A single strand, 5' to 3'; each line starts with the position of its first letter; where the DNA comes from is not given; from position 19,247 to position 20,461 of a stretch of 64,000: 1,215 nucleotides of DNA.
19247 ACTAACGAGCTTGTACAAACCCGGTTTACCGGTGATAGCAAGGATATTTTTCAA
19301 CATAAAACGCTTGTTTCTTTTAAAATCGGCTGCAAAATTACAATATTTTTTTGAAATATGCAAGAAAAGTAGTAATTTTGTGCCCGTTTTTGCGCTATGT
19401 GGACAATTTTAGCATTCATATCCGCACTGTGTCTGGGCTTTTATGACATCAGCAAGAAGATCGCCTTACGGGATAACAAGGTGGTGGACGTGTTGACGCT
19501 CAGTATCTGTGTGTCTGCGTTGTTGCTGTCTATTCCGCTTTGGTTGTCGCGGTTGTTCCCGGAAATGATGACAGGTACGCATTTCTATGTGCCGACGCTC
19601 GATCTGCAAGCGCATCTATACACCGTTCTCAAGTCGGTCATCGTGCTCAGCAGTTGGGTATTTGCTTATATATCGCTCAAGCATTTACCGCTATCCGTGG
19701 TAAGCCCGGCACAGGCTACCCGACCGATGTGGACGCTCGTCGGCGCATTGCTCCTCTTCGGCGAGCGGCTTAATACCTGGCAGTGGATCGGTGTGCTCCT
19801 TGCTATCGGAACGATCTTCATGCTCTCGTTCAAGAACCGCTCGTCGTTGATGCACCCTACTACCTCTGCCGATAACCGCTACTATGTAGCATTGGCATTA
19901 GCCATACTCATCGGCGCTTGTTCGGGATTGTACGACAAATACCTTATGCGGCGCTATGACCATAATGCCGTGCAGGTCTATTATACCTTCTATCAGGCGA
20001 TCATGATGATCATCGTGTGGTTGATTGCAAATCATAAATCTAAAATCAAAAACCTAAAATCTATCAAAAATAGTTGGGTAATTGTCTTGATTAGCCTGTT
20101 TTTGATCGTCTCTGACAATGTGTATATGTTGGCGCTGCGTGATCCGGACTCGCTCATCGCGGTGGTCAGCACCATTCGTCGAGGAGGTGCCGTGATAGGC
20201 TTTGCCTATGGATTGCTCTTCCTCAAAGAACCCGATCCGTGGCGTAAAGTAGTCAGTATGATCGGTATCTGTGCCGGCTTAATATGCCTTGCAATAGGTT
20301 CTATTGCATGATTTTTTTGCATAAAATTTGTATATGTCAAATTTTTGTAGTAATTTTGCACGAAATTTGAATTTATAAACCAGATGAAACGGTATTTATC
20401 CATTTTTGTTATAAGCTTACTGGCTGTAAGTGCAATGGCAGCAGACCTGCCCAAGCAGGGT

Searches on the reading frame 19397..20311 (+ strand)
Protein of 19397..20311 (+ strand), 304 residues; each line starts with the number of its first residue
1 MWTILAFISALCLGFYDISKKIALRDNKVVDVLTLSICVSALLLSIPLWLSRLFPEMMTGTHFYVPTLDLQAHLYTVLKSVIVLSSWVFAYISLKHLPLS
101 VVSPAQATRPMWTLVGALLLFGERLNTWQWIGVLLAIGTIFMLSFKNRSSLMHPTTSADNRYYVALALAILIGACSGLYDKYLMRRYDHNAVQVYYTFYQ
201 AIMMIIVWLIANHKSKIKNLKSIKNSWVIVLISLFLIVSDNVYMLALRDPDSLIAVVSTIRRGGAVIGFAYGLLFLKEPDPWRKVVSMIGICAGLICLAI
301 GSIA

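Call 8: search_protein_families(library=pfam, proteins=[window:19397-20311:+])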
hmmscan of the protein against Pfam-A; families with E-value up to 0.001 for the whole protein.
window:19397-20311:+ (304 aa): 2 families
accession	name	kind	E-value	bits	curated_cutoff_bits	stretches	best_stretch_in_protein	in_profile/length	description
PF00892.27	EamA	-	1e-19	71.6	28.2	2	2-144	3-134/135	EamA-like transporter family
PF03151.22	TPT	-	1.1e-05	25.4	30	1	11-234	6-223/291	Triose-phosphate Transporter family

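Call 42: find_homologous_proteins(query=window:19397-20311:+, max_evalue=1e-20)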
Query window:19397-20311:+ (304 aa): 4327 proteins with E <= 1e-20 among 8000 candidates; the best 120 are listed.
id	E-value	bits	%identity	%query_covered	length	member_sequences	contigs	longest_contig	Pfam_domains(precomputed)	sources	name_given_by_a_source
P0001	3.2e-192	655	99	100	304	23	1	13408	PF00892.27,PF03151.23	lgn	-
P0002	8.6e-192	654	99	100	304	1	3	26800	PF00892.27,PF03151.23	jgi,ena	jgi:transporter family protein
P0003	3.3e-191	652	99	100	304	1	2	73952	PF00892.27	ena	-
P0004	5.0e-187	638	96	100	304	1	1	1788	PF00892.27,PF03151.23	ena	-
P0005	4.6e-176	602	90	100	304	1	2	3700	PF00892.27,PF03151.23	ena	-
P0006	8.4e-176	601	90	100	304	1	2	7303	PF00892.27,PF03151.23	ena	-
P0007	2.0e-175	600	90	100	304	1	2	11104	PF00892.27,PF03151.23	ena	-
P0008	8.9e-174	595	89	100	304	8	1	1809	PF00892.27,PF03151.23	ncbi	-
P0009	2.1e-173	594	89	100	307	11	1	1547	PF00892.27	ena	-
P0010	2.1e-163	561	83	100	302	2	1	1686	PF00892.27,PF03151.23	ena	-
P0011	2.3e-163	561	84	100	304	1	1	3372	PF00892.27,PF03151.23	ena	-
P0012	4.9e-162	556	83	100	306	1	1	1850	PF00892.27,PF03151.23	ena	-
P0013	1.9e-161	554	81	100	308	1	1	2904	PF00892.27,PF03151.23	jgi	jgi:transporter family protein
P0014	2.3e-161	554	83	100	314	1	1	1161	PF00892.27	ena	-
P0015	1.6e-160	551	82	100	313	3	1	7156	PF00892.27,PF03151.23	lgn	-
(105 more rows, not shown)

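Call 44: find_encoding_contigs(protein=P0003, flank=10000, max_places=4)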
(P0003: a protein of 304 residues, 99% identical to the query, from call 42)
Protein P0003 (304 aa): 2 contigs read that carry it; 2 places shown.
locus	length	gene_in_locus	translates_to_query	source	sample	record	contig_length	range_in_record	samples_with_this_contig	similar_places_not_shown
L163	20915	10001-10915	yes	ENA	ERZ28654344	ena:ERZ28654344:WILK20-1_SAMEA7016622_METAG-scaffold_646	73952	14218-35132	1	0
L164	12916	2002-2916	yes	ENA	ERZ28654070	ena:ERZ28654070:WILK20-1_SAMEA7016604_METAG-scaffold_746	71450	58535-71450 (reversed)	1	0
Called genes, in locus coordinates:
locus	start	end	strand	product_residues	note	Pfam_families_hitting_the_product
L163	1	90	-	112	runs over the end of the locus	-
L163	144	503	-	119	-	PF10902:WYL_2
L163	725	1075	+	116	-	PF12844:HTH_19 (weak), PF01381:HTH_3, PF13443:HTH_26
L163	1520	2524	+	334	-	PF00294:PfkB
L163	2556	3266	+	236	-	PF01553:Acyltransferase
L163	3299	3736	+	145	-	PF01230:HIT (weak)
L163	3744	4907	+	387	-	PF13177:DNA_pol3_delta2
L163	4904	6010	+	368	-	PF04468:PSP1, PF28472:PSP1_3rd, PF28473:YaaT_C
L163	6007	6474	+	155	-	PF14109:GldH_lipo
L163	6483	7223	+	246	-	PF13489:Methyltransf_23 (faint), PF24675:NpmA (weak), PF02390:Methyltransf_4, PF13847:Methyltransf_31, PF13649:Methyltransf_25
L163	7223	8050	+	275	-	PF02517:Rce1-like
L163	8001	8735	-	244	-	-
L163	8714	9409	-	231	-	PF01784:DUF34_NIF3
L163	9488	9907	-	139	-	PF18347:DUF5606, PF21186:DUF6852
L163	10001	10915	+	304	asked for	PF00892:EamA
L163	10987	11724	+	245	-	PF13568:OMP_b-brl_2 (faint)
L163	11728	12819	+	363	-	PF01595:CNNM, PF00571:CBS (faint)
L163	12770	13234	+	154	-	PF01668:SmpB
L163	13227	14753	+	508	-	PF01676:Metalloenzyme, PF06415:iPGM_N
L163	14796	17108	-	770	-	PF01751:Toprim, PF01131:Topoisom_bac, PF13368:Toprim_C_rpt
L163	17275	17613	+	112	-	PF24961:NfeD_membrane (weak)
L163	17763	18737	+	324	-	PF12127:FloA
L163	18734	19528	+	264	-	PF00795:CN_hydrolase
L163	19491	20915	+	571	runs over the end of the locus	PF01368:DHH, PF02272:DHHA1, PF17768:RecJ_OB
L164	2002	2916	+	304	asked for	PF00892:EamA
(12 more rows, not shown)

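Call 45: find_encoding_contigs(protein=P0002, flank=10000, max_places=4)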
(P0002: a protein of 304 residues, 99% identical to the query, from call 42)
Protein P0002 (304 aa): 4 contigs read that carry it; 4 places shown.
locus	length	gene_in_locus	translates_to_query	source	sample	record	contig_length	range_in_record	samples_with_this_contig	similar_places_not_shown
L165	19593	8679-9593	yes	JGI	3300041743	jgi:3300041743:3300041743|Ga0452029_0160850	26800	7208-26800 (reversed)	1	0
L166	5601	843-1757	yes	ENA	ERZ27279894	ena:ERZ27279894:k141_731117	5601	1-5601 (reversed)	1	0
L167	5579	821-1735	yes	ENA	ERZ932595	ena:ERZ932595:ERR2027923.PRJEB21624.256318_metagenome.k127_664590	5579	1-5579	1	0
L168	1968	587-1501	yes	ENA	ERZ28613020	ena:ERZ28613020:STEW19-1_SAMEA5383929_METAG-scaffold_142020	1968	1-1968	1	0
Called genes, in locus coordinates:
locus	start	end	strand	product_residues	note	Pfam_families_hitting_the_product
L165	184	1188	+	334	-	PF00294:PfkB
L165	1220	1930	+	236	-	PF01553:Acyltransferase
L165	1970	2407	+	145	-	PF01230:HIT (weak)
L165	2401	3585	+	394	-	PF13177:DNA_pol3_delta2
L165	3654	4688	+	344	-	PF04468:PSP1, PF28472:PSP1_3rd, PF28473:YaaT_C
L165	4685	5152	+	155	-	PF14109:GldH_lipo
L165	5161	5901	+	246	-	PF24675:NpmA (weak), PF02390:Methyltransf_4, PF13847:Methyltransf_31, PF13649:Methyltransf_25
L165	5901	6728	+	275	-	PF02517:Rce1-like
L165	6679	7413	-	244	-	-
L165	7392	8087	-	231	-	PF01784:DUF34_NIF3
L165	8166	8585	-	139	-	PF18347:DUF5606, PF21186:DUF6852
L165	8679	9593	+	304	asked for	PF00892:EamA, PF03151:TPT (weak)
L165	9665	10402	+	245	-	PF13568:OMP_b-brl_2 (faint)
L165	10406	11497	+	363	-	PF01595:CNNM, PF00571:CBS (faint)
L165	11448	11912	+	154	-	PF01668:SmpB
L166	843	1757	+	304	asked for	PF00892:EamA, PF03151:TPT (weak)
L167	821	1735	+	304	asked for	PF00892:EamA, PF03151:TPT (weak)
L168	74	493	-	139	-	PF18347:DUF5606, PF21186:DUF6852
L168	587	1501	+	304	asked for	PF00892:EamA, PF03151:TPT (weak)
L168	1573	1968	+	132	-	?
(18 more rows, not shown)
